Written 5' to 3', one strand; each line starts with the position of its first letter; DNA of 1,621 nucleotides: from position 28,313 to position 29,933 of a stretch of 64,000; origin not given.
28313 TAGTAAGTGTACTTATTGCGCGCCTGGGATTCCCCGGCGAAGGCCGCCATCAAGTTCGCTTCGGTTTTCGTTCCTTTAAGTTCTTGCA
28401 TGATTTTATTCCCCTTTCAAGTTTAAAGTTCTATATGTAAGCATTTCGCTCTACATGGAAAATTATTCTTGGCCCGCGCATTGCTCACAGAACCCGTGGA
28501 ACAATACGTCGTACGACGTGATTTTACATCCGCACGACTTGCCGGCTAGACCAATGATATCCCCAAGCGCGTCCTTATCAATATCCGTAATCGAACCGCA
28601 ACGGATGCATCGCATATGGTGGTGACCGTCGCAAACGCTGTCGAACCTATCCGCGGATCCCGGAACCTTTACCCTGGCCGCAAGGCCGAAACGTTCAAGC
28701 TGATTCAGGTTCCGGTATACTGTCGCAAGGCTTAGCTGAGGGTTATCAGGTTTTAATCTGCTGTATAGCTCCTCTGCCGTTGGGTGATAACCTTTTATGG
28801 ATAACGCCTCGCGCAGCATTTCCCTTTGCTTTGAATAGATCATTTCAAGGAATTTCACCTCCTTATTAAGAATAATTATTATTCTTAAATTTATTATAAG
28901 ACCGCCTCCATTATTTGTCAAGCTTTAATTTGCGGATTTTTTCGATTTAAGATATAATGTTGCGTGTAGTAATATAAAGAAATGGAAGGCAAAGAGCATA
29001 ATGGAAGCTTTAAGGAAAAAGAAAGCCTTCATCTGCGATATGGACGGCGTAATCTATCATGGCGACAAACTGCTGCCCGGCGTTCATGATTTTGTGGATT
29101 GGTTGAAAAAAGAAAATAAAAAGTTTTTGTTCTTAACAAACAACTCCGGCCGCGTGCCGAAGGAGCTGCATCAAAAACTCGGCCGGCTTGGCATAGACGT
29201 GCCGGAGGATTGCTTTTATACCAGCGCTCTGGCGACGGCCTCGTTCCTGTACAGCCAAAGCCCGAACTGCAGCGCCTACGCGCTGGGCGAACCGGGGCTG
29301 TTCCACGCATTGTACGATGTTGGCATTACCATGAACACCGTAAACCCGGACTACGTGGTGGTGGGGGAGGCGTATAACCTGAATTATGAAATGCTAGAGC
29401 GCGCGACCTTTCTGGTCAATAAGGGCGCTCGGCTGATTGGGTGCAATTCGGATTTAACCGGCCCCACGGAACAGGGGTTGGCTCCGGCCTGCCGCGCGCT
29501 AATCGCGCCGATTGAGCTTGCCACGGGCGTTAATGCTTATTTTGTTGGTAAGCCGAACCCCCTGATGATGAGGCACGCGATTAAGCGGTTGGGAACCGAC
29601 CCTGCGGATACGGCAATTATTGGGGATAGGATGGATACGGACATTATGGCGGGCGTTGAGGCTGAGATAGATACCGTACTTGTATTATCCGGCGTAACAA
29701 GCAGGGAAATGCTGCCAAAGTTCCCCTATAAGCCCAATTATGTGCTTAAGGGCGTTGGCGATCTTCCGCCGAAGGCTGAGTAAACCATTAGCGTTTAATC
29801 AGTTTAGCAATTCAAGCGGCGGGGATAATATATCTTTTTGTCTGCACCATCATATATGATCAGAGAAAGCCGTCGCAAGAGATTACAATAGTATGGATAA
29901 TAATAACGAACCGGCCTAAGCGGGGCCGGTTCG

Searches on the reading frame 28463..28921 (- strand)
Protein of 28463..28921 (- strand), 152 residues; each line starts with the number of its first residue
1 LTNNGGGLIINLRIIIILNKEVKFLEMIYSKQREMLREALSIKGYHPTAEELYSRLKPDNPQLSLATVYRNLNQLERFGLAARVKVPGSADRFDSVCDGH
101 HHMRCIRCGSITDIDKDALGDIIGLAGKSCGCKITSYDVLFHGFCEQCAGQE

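Call 61: search_protein_families(library=pfam, proteins=[window:28463-28921:-], max_evalue=0.001)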
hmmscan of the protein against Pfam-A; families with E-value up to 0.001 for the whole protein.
window:28463-28921:- (152 aa): 1 family
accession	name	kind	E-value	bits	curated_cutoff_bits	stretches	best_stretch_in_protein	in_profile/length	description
PF01475.25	FUR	-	2.5e-24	86.2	23.1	1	29-139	6-118/121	Ferric uptake regulator family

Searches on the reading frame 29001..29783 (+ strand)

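Call 61: search_protein_families(library=pfam, proteins=[window:29001-29783:+], max_evalue=0.001)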
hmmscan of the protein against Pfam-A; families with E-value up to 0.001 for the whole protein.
window:29001-29783:+ (260 aa): 4 families
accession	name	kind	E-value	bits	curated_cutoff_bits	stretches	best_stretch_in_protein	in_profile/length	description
PF13344.12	Hydrolase_6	-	2.4e-26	92.2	27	1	10-109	1-100/101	Haloacid dehalogenase-like hydrolase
PF13242.12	Hydrolase_like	-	6.4e-24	84.1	22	1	182-255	2-75/75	HAD-hyrolase-like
PF00702.32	Hydrolase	-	2.1e-14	54.8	26.4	1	8-221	2-190/191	haloacid dehalogenase-like hydrolase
PF13419.12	HAD_2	-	3.2e-08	34.3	23.8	1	174-228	125-178/178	Haloacid dehalogenase-like hydrolase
